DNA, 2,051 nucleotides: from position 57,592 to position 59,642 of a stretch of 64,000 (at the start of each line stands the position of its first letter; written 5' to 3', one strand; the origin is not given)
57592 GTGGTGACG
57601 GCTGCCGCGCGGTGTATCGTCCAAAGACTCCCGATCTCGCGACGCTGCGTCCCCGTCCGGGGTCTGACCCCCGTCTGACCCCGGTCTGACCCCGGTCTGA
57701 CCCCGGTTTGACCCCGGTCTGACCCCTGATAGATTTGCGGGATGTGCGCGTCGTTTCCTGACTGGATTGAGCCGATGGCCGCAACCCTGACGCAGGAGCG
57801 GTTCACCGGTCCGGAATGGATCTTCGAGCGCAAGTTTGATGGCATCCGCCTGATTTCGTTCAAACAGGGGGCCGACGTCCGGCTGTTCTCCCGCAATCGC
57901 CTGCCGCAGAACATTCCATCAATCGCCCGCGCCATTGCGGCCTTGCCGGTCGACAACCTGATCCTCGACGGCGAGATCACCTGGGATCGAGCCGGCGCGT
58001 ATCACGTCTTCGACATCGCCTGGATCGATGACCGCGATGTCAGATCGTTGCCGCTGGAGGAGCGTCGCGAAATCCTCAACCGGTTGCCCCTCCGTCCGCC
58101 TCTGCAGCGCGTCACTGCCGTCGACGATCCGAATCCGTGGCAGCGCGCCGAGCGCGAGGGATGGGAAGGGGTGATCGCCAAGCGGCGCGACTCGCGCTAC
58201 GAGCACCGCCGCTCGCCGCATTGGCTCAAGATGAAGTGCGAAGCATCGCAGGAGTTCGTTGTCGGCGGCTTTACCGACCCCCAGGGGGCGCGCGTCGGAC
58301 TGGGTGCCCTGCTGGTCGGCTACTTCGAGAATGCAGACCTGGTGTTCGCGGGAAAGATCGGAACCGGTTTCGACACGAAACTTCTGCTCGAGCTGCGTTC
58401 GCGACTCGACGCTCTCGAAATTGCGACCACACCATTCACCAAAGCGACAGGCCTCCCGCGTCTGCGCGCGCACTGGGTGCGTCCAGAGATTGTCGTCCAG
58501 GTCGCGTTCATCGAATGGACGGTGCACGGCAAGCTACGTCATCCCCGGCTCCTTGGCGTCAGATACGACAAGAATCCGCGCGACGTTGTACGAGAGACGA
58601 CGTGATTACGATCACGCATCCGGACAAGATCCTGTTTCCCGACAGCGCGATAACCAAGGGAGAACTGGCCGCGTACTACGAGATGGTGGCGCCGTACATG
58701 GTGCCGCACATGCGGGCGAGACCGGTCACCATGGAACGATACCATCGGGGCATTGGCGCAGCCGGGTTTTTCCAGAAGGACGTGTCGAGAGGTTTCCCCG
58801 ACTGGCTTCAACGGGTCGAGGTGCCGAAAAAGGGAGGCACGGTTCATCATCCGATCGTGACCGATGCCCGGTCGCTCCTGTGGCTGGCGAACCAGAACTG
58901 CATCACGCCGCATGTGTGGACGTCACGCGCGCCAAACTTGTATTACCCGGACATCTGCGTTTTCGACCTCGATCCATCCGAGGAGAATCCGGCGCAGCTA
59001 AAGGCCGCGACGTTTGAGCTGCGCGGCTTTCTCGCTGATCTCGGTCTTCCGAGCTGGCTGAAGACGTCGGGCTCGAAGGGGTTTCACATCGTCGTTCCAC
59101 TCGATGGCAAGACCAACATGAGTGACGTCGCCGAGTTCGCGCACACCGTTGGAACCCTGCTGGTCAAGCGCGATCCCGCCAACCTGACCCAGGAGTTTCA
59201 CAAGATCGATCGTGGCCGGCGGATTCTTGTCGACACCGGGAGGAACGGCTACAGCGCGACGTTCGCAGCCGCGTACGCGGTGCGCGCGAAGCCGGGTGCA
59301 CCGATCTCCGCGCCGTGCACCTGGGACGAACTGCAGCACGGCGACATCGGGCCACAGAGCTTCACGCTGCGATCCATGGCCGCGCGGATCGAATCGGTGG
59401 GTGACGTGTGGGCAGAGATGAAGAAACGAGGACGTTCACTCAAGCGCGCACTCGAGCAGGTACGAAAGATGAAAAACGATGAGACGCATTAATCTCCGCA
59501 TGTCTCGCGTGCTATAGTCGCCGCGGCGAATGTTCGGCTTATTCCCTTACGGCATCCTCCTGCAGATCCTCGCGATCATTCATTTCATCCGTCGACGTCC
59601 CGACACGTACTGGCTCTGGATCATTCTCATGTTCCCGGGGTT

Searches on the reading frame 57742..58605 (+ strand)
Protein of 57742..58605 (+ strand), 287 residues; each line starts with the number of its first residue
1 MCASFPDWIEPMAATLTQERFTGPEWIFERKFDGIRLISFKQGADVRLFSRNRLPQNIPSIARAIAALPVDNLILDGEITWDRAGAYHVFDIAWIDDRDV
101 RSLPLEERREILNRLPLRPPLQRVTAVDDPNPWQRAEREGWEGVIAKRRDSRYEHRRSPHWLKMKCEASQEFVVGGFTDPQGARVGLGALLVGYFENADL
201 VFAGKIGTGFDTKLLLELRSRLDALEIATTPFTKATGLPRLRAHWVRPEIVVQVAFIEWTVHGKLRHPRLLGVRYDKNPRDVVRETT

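Call 8: search_protein_families(library=pfam, proteins=[window:57742-58605:+])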
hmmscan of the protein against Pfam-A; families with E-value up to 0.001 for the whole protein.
window:57742-58605:+ (287 aa): 3 families
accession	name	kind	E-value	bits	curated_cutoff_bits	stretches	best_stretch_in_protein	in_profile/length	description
PF04679.21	DNA_ligase_A_C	-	8.3e-25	87.5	27.5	1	186-277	4-94/94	ATP dependent DNA ligase C terminal region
PF01068.26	DNA_ligase_A_M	-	3.4e-20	73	26.2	2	86-165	116-204/204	ATP dependent DNA ligase domain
PF09414.15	RNA_ligase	-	2.6e-06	28.1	27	1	25-164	2-170/171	RNA ligase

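Call 9: find_encoding_contigs(protein=window:57742-58605:+, flank=6000, max_places=10)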
Protein window:57742-58605:+ (287 aa): 23 contigs read that carry it; 10 places shown.
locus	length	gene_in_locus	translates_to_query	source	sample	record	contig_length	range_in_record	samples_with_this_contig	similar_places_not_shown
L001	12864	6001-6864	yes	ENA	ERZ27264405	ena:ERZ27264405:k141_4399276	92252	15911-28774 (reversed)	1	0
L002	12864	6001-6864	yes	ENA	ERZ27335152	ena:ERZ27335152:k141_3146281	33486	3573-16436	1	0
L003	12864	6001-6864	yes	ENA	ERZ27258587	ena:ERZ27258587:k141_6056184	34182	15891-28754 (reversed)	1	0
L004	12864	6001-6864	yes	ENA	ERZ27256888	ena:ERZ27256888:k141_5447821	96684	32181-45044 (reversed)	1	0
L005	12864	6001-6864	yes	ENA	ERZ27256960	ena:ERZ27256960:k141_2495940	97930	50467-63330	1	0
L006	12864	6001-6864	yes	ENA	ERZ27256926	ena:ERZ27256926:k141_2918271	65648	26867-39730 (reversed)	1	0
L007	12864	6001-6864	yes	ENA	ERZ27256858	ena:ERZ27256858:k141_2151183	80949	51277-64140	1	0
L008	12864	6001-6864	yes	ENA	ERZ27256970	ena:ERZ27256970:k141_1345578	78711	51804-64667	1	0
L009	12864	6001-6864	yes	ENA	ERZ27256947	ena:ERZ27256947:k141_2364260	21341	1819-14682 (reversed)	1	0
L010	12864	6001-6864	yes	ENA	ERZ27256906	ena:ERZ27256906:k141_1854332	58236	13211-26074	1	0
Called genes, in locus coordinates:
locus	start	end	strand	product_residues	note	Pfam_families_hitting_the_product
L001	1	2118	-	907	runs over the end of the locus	PF13240:Zn_Ribbon_1 (weak), PF00069:Pkinase, PF07714:PK_Tyr_Ser-Thr, PF01636:APH (weak)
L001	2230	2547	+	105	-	-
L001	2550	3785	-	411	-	PF00696:AA_kinase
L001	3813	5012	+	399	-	PF07786:HGSNAT_cat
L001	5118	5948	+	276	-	-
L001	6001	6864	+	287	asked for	PF01068:DNA_ligase_A_M, PF09414:RNA_ligase (weak), PF01068:DNA_ligase_A_M, PF04679:DNA_ligase_A_C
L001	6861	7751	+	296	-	PF21686:LigD_Prim-Pol, PF01896:DNA_primase_S (weak)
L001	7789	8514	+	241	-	PF13428:TPR_14 (faint), PF07719:TPR_2 (faint), PF13181:TPR_8 (faint), PF13424:TPR_12 (faint), PF00515:TPR_1 (faint), PF13432:TPR_16 (faint), PF14559:TPR_19 (faint)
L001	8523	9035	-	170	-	PF13858:DUF4199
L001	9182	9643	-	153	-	PF00196:GerE, PF08281:Sigma70_r4_2 (weak), PF13384:HTH_23 (faint)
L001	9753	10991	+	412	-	PF13360:PQQ_2, PF13570:Beta-prop_ACSF4 (faint), PF01011:PQQ (faint), PF25293:Beta-prop_EMC1_N (faint), PF13360:PQQ_2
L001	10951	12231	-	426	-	PF01757:Acyl_transf_3, PF07786:HGSNAT_cat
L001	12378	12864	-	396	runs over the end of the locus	PF10092:DUF2330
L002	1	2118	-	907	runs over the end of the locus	PF13240:Zn_Ribbon_1 (weak), PF00069:Pkinase, PF07714:PK_Tyr_Ser-Thr, PF01636:APH (weak)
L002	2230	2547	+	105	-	-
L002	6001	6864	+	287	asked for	PF01068:DNA_ligase_A_M, PF09414:RNA_ligase (weak), PF01068:DNA_ligase_A_M, PF04679:DNA_ligase_A_C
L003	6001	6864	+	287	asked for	PF01068:DNA_ligase_A_M, PF09414:RNA_ligase (weak), PF01068:DNA_ligase_A_M, PF04679:DNA_ligase_A_C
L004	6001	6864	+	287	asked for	PF01068:DNA_ligase_A_M, PF09414:RNA_ligase (weak), PF01068:DNA_ligase_A_M, PF04679:DNA_ligase_A_C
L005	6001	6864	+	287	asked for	PF01068:DNA_ligase_A_M, PF09414:RNA_ligase (weak), PF01068:DNA_ligase_A_M, PF04679:DNA_ligase_A_C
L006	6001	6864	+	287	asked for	PF01068:DNA_ligase_A_M, PF09414:RNA_ligase (weak), PF01068:DNA_ligase_A_M, PF04679:DNA_ligase_A_C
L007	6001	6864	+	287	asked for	PF01068:DNA_ligase_A_M, PF09414:RNA_ligase (weak), PF01068:DNA_ligase_A_M, PF04679:DNA_ligase_A_C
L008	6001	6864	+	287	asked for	PF01068:DNA_ligase_A_M, PF09414:RNA_ligase (weak), PF01068:DNA_ligase_A_M, PF04679:DNA_ligase_A_C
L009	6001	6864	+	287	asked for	PF01068:DNA_ligase_A_M, PF09414:RNA_ligase (weak), PF01068:DNA_ligase_A_M, PF04679:DNA_ligase_A_C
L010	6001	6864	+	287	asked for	PF01068:DNA_ligase_A_M, PF09414:RNA_ligase (weak), PF01068:DNA_ligase_A_M, PF04679:DNA_ligase_A_C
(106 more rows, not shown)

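Call 27: find_homologous_proteins(query=window:57742-58605:+, max_evalue=1e-40)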
Query window:57742-58605:+ (287 aa): 8000 proteins with E <= 1e-40 among 8000 candidates; the best 120 are listed.
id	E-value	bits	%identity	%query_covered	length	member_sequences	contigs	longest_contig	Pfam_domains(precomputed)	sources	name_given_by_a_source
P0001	2.2e-182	623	93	100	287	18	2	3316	PF01068.27,PF04679.22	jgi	jgi:ATP-dependent DNA ligase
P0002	4.0e-176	602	91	99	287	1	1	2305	PF09414.16,PF01068.27,PF04679.22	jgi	jgi:DNA ligase D-like protein (predicted ligase)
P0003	7.7e-176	601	89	99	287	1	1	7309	PF09414.16,PF01068.27,PF04679.22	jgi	jgi:ATP-dependent DNA ligase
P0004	9.8e-173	591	88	100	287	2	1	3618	PF09414.16,PF01068.27,PF04679.22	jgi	jgi:ATP-dependent DNA ligase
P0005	3.1e-172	590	87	100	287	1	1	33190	PF09414.16,PF01068.27,PF04679.22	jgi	jgi:ATP-dependent DNA ligase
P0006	1.6e-171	587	86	100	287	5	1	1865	PF09414.16,PF01068.27,PF04679.22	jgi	jgi:bifunctional non-homologous end joining protein LigD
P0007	2.9e-171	586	86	100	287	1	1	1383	PF09414.16,PF01068.27,PF04679.22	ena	-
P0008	3.3e-171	586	89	99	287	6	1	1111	PF09414.16,PF01068.27,PF04679.22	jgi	jgi:ATP-dependent DNA ligase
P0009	8.8e-171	585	86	100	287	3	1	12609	PF09414.16,PF01068.27,PF04679.22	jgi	-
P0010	2.9e-170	583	92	95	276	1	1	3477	PF09414.16,PF01068.27,PF04679.22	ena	-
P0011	3.4e-170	583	86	100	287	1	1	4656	PF09414.16,PF01068.27,PF04679.22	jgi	jgi:bifunctional non-homologous end joining protein LigD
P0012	5.0e-170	582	92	95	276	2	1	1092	PF09414.16,PF01068.27,PF04679.22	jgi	jgi:DNA ligase D-like protein (predicted ligase)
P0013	2.2e-169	580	86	100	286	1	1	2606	PF01068.27,PF04679.22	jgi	jgi:bifunctional non-homologous end joining protein LigD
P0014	7.5e-169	579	90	95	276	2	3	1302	PF01068.27,PF04679.22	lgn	-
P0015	1.0e-168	578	85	100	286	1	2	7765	PF01068.27,PF04679.22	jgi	jgi:bifunctional non-homologous end joining protein LigD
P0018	2.2e-168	577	91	95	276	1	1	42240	PF09414.16,PF01068.27,PF04679.22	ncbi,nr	ncbi:MAG TPA: hypothetical protein VFT39_17045 [Vicinamibacterales bacterium]|nr:hypothetical protei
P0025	4.3e-167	573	88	96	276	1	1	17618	PF09414.16,PF01068.27,PF04679.22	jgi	jgi:ATP-dependent DNA ligase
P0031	1.9e-166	571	90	95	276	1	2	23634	PF01068.27,PF04679.22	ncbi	-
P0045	2.2e-164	564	83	100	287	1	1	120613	PF01068.27,PF04679.22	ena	-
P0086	6.1e-160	549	84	96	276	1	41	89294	PF09414.16,PF01068.27,PF04679.22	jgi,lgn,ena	jgi:bifunctional non-homologous end joining protein LigD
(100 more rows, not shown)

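Call 28: find_encoding_contigs(protein=P0001, flank=2000, max_places=3)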
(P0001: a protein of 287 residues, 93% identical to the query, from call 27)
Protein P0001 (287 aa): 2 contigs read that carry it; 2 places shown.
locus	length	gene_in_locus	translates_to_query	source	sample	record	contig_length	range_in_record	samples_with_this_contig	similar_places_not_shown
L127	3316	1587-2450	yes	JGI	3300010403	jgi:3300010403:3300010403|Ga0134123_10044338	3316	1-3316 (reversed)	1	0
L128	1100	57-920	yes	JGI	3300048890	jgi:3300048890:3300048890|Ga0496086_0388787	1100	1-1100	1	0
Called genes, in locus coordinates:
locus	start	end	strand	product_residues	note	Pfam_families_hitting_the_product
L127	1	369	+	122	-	?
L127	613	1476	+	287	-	-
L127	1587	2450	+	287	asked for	PF01068:DNA_ligase_A_M, PF04679:DNA_ligase_A_C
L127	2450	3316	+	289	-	?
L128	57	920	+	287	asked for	PF01068:DNA_ligase_A_M, PF04679:DNA_ligase_A_C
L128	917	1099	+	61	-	?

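Call 29: find_encoding_contigs(protein=P0018, flank=2000, max_places=2)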
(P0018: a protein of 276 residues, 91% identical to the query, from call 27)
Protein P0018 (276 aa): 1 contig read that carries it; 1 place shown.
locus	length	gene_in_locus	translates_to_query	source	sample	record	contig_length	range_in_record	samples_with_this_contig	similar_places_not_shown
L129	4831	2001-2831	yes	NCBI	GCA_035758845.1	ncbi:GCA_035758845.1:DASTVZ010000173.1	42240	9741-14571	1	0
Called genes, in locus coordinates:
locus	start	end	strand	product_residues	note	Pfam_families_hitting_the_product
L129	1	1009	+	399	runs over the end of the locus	PF07786:HGSNAT_cat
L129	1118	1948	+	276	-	-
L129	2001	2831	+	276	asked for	PF01068:DNA_ligase_A_M, PF09414:RNA_ligase (weak), PF01068:DNA_ligase_A_M, PF04679:DNA_ligase_A_C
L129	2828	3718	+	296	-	PF21686:LigD_Prim-Pol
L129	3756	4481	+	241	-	PF13428:TPR_14 (faint), PF07719:TPR_2 (faint), PF13181:TPR_8 (faint), PF13424:TPR_12 (faint), PF00515:TPR_1 (faint), PF13432:TPR_16 (faint), PF14559:TPR_19 (faint)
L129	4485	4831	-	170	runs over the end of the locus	PF13858:DUF4199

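Call 30: find_encoding_contigs(protein=P0005, flank=2000, max_places=2)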
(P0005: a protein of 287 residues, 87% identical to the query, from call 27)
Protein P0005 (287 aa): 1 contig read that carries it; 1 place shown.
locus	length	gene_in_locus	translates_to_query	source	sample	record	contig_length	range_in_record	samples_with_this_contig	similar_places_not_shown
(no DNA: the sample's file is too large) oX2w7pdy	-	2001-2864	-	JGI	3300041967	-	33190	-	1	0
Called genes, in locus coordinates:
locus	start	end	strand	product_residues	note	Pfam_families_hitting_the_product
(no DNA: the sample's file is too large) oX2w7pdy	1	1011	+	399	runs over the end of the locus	PF07786:HGSNAT_cat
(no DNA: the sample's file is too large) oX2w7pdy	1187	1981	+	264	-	-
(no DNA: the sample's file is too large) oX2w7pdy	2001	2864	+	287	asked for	PF01068:DNA_ligase_A_M (weak), PF09414:RNA_ligase (weak), PF01068:DNA_ligase_A_M, PF04679:DNA_ligase_A_C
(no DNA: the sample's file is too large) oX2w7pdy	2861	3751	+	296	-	PF21686:LigD_Prim-Pol, PF01896:DNA_primase_S (weak)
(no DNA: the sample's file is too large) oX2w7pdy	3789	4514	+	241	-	PF13428:TPR_14 (faint), PF07719:TPR_2 (faint), PF13181:TPR_8 (faint), PF13424:TPR_12 (faint), PF14559:TPR_19 (faint), PF00515:TPR_1 (faint), PF07721:TPR_4 (faint), PF13432:TPR_16 (faint)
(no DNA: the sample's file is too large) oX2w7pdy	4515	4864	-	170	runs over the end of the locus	PF13858:DUF4199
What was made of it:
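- Tried and rejected: P0005 locus: no DNA could be fetched (call 30).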

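Call 31: find_encoding_contigs(protein=P0045, flank=2000, max_places=2)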
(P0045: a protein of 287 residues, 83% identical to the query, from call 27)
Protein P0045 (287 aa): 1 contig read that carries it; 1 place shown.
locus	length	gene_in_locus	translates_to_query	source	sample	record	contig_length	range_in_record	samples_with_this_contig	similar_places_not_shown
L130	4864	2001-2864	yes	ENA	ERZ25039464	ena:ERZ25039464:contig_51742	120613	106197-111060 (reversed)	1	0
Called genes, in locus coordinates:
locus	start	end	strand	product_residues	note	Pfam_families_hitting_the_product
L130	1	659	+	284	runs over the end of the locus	PF07786:HGSNAT_cat (weak)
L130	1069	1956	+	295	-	-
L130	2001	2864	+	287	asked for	PF01068:DNA_ligase_A_M (weak), PF04679:DNA_ligase_A_C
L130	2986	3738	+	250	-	PF21686:LigD_Prim-Pol, PF01896:DNA_primase_S (weak)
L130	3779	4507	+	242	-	PF13428:TPR_14 (faint), PF07719:TPR_2 (faint), PF13181:TPR_8 (faint), PF13424:TPR_12 (faint), PF14559:TPR_19 (faint), PF00515:TPR_1 (faint), PF13432:TPR_16 (faint)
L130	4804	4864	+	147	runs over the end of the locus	PF12704:MacB_PCD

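Call 33: find_encoding_contigs(protein=P0031, flank=1500, max_places=2)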
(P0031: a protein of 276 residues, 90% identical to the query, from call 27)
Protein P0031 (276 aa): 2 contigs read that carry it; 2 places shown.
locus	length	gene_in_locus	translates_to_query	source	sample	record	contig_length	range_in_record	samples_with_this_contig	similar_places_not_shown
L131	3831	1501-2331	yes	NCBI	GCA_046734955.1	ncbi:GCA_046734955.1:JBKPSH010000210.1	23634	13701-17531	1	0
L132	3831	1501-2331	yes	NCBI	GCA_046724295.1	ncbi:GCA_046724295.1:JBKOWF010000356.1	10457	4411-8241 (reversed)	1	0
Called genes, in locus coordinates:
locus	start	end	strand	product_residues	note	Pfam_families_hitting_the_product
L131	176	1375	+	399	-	PF01757:Acyl_transf_3 (weak), PF07786:HGSNAT_cat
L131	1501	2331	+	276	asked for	PF01068:DNA_ligase_A_M, PF04679:DNA_ligase_A_C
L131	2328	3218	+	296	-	PF21686:LigD_Prim-Pol, PF01896:DNA_primase_S (weak)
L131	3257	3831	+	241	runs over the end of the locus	PF13428:TPR_14 (faint), PF07719:TPR_2 (faint), PF13181:TPR_8 (faint), PF13424:TPR_12 (faint), PF00515:TPR_1 (faint), PF13432:TPR_16 (faint), PF14559:TPR_19 (faint)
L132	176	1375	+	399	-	PF01757:Acyl_transf_3 (weak), PF07786:HGSNAT_cat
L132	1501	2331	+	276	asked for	PF01068:DNA_ligase_A_M, PF04679:DNA_ligase_A_C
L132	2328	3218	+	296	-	PF21686:LigD_Prim-Pol, PF01896:DNA_primase_S (weak)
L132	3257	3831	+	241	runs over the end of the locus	PF13428:TPR_14 (faint), PF07719:TPR_2 (faint), PF13181:TPR_8 (faint), PF13424:TPR_12 (faint), PF00515:TPR_1 (faint), PF13432:TPR_16 (faint), PF14559:TPR_19 (faint)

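Call 34: find_encoding_contigs(protein=P0025, flank=1500, max_places=2)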
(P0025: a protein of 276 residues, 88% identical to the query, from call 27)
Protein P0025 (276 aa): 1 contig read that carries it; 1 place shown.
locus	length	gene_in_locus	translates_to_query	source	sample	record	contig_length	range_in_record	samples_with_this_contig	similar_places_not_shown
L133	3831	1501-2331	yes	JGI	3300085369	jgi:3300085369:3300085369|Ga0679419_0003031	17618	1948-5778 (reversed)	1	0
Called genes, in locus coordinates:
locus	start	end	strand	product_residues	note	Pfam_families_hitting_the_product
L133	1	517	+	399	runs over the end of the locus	PF07786:HGSNAT_cat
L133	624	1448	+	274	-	-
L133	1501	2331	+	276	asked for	PF01068:DNA_ligase_A_M (weak), PF09414:RNA_ligase (weak), PF01068:DNA_ligase_A_M, PF04679:DNA_ligase_A_C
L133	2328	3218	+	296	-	PF21686:LigD_Prim-Pol, PF01896:DNA_primase_S (weak)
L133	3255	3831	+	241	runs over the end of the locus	PF13428:TPR_14 (faint), PF07719:TPR_2 (faint), PF13181:TPR_8 (faint), PF13424:TPR_12 (faint), PF14559:TPR_19 (faint), PF00515:TPR_1 (faint), PF13374:TPR_10 (faint), PF13432:TPR_16 (faint)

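Call 35: find_encoding_contigs(protein=P0009, flank=1500, max_places=2)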
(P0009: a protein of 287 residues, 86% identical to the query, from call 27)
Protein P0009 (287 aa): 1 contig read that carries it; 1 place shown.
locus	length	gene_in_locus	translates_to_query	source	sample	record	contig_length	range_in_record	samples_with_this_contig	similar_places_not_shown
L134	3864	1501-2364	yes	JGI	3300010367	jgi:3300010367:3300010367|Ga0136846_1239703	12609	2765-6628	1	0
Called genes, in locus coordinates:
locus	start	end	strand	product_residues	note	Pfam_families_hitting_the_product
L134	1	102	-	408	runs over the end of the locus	PF00696:AA_kinase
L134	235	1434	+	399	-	PF01757:Acyl_transf_3, PF07786:HGSNAT_cat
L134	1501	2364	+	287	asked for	PF01068:DNA_ligase_A_M (weak), PF09414:RNA_ligase, PF01068:DNA_ligase_A_M, PF04679:DNA_ligase_A_C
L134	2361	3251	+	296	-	PF21686:LigD_Prim-Pol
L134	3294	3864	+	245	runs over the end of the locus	PF07719:TPR_2 (faint), PF12895:ANAPC3 (faint), PF14559:TPR_19 (faint), PF00515:TPR_1 (faint), PF13181:TPR_8 (faint), PF13424:TPR_12 (faint), PF13432:TPR_16 (faint)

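Call 36: find_encoding_contigs(protein=P0086, flank=1500, max_places=8)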
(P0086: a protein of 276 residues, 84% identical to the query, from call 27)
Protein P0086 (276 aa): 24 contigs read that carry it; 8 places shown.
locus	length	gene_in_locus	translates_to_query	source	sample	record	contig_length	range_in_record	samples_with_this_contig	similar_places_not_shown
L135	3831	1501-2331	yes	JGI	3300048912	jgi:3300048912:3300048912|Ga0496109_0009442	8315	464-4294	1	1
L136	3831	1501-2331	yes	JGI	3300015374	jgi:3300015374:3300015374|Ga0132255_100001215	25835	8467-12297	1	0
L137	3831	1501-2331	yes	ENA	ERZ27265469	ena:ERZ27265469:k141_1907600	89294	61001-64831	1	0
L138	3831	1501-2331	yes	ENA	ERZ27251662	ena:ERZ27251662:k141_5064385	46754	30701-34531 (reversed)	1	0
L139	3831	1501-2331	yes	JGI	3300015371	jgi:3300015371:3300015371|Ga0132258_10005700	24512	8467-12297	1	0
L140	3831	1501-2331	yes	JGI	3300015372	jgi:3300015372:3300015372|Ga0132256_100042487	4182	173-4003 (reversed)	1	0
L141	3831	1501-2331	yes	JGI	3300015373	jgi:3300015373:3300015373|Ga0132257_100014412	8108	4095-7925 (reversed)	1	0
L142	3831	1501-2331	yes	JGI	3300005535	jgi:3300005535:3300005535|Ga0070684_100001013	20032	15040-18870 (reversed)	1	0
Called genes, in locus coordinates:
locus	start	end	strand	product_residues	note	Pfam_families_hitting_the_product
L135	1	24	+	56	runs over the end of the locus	PF13366:PDDEXK_3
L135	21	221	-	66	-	-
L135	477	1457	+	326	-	-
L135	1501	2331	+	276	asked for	PF01068:DNA_ligase_A_M, PF09414:RNA_ligase (weak), PF01068:DNA_ligase_A_M, PF04679:DNA_ligase_A_C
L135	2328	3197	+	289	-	PF21686:LigD_Prim-Pol, PF01896:DNA_primase_S (faint)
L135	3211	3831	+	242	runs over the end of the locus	PF13428:TPR_14 (faint), PF13424:TPR_12 (faint), PF00515:TPR_1 (faint), PF07719:TPR_2 (faint), PF13181:TPR_8 (faint), PF13432:TPR_16 (faint), PF14559:TPR_19 (weak)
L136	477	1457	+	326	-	-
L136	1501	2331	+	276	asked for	PF01068:DNA_ligase_A_M, PF09414:RNA_ligase (weak), PF01068:DNA_ligase_A_M, PF04679:DNA_ligase_A_C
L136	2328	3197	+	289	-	PF21686:LigD_Prim-Pol, PF01896:DNA_primase_S (faint)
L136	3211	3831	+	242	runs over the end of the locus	PF13428:TPR_14 (faint), PF13424:TPR_12 (faint), PF00515:TPR_1 (faint), PF07719:TPR_2 (faint), PF13181:TPR_8 (faint), PF13432:TPR_16 (faint), PF14559:TPR_19 (weak)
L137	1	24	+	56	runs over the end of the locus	PF13366:PDDEXK_3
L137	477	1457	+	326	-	-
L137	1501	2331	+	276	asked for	PF01068:DNA_ligase_A_M, PF09414:RNA_ligase (weak), PF01068:DNA_ligase_A_M, PF04679:DNA_ligase_A_C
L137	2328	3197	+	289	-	PF21686:LigD_Prim-Pol, PF01896:DNA_primase_S (faint)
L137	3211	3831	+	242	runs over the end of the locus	PF13428:TPR_14 (faint), PF13424:TPR_12 (faint), PF00515:TPR_1 (faint), PF07719:TPR_2 (faint), PF13181:TPR_8 (faint), PF13432:TPR_16 (faint), PF14559:TPR_19 (weak)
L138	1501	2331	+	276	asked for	PF01068:DNA_ligase_A_M, PF09414:RNA_ligase (weak), PF01068:DNA_ligase_A_M, PF04679:DNA_ligase_A_C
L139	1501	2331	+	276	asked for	PF01068:DNA_ligase_A_M, PF09414:RNA_ligase (weak), PF01068:DNA_ligase_A_M, PF04679:DNA_ligase_A_C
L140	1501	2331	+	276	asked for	PF01068:DNA_ligase_A_M, PF09414:RNA_ligase (weak), PF01068:DNA_ligase_A_M, PF04679:DNA_ligase_A_C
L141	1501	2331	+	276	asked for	PF01068:DNA_ligase_A_M, PF09414:RNA_ligase (weak), PF01068:DNA_ligase_A_M, PF04679:DNA_ligase_A_C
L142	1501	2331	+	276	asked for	PF01068:DNA_ligase_A_M, PF09414:RNA_ligase (weak), PF01068:DNA_ligase_A_M, PF04679:DNA_ligase_A_C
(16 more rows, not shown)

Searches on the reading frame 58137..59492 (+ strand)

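Call 8: search_protein_families(library=pfam, proteins=[window:58137-59492:+])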
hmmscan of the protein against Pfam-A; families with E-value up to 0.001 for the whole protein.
window:58137-59492:+ (451 aa): 2 families
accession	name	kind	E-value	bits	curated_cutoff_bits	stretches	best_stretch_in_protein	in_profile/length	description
PF21686.3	LigD_Prim-Pol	-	7.1e-81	271.9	27.4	1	173-425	1-254/254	LigD, primase-polymerase domain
PF01896.25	DNA_primase_S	-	7.2e-07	30.1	26.8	1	276-396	1-163/163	DNA primase small subunit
